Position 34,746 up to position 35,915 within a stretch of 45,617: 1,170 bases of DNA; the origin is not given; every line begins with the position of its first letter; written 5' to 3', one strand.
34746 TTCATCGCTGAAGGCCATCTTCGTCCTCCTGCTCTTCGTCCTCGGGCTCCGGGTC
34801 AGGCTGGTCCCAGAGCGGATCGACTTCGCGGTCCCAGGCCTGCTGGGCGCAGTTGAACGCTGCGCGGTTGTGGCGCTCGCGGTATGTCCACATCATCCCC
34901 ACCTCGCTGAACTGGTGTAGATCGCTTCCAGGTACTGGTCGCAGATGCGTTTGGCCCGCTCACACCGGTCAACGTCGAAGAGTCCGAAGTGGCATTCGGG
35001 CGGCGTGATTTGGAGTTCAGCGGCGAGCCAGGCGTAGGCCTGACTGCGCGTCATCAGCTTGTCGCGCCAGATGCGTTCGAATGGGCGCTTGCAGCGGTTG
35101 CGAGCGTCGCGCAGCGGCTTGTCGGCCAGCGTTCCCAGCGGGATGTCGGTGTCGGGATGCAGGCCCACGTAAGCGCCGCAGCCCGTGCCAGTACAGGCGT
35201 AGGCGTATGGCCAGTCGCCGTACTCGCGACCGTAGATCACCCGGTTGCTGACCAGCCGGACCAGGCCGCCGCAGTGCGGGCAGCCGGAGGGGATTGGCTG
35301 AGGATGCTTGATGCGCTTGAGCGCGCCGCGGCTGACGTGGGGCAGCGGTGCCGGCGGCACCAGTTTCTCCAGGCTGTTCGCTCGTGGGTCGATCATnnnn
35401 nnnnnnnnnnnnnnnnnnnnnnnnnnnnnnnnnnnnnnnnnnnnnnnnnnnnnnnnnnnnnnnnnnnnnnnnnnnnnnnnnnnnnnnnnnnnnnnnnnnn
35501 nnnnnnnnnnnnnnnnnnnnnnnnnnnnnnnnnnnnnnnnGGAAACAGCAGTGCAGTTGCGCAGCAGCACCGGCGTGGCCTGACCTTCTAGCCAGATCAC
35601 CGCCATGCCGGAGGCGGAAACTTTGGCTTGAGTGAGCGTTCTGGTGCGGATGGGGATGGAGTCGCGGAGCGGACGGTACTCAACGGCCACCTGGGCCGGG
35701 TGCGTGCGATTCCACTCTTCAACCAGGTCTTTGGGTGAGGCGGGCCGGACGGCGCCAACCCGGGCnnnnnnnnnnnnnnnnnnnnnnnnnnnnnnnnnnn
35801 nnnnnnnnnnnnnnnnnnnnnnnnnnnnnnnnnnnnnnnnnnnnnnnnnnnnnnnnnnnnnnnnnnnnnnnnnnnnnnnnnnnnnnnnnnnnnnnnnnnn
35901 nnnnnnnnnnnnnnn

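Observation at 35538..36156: Phage-encoded CsrA/RsmA homolog fused to a domain that is duplicated as the adjacent stand-alone gene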

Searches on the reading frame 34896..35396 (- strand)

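Call 64: search_protein_families(library=pfam, proteins=[window:34896-35396:-], max_evalue=0.01)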
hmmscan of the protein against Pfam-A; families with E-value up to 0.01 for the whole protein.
window:34896-35396:- (167 aa): 1 family
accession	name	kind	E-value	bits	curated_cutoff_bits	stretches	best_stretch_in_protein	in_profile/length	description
PF11672.13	DUF3268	-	6.7e-37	127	28.4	1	37-153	3-119/121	zinc-finger-containing domain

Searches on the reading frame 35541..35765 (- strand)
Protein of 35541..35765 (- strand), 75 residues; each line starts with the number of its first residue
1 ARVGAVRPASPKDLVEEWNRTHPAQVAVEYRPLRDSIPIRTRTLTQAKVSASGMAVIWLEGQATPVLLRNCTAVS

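Call 3: search_protein_families(library=pfam, proteins=[window:35541-35765:-], max_evalue=1)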
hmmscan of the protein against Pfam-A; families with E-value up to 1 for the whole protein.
seq(75 aa): 0 families
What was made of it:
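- On KOW / Tudor / chromo-like SH3 barrels: There is no Pfam KOW or Tudor hit (call 3).
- There is no KOW or Sm Pfam match (call 3).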

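Call 12: search_protein_families(library=phrogs, proteins=[window:35541-35765:-], max_evalue=1)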
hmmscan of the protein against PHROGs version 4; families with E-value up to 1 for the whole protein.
seq(75 aa): 2 families
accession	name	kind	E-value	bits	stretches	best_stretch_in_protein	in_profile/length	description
phrog_5527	-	transcription regulation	9.4e-32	110.7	1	2-75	50-123/123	transcriptional regulator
phrog_9165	-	unknown function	1e-11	45.9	1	7-72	3-68/70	-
